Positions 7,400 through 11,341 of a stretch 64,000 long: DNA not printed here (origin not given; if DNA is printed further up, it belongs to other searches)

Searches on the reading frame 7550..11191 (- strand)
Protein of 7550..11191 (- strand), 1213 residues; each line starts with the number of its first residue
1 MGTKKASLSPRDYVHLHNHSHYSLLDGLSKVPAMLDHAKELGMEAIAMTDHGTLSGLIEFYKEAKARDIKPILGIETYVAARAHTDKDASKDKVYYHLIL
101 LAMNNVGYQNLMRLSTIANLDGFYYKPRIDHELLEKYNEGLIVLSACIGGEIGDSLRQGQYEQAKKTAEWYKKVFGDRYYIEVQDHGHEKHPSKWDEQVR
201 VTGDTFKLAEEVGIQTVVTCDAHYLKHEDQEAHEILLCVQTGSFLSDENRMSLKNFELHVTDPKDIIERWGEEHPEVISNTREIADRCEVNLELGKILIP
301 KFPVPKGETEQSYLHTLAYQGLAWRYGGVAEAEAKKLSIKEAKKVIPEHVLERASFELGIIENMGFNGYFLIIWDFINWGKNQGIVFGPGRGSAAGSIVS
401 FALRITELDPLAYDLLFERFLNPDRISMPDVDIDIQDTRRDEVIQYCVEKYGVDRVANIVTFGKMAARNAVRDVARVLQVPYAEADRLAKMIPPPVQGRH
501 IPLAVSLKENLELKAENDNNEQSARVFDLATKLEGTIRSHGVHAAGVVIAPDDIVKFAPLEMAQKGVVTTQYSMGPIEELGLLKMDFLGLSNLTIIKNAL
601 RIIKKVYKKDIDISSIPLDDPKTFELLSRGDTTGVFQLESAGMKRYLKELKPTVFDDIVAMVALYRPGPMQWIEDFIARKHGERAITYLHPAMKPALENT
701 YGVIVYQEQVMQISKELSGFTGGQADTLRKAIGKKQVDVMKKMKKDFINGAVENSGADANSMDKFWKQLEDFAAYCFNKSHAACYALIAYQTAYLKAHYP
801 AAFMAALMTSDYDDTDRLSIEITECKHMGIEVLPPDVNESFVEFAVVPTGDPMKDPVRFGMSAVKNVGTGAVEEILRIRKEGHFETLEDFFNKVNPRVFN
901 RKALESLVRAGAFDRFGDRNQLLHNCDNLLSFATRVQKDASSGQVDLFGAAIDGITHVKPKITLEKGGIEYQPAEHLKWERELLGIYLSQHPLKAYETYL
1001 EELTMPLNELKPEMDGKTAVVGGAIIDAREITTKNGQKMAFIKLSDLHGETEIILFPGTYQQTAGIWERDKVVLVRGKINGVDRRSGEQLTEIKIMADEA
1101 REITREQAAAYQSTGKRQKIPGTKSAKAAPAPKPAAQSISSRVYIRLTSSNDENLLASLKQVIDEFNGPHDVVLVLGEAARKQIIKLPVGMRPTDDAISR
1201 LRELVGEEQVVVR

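Call 84: search_protein_families(library=pfam, proteins=[window:7550-11191:-], max_evalue=0.00001)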
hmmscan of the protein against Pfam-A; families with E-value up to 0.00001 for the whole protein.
window:7550-11191:- (1213 aa): 5 families
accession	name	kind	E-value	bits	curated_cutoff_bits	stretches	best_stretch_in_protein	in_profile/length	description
PF07733.18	DNA_pol3_alpha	-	4.5e-95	318.6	23.9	1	313-589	2-260/260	Bacterial DNA polymerase III alpha NTPase domain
PF17657.6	DNA_pol3_finger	-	7.6e-67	224.2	22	1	592-754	1-165/166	Bacterial DNA polymerase III alpha subunit finger domain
PF02811.25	PHP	-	3.2e-59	200.4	26.4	1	15-186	1-164/164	PHP domain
PF14579.12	HHH_6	-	2.1e-26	92.4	25.6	1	829-921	1-89/90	Helix-hairpin-helix motif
PF01336.31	tRNA_anti-codon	-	5.7e-09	36.2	27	1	1021-1101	3-73/75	OB-fold nucleic acid binding domain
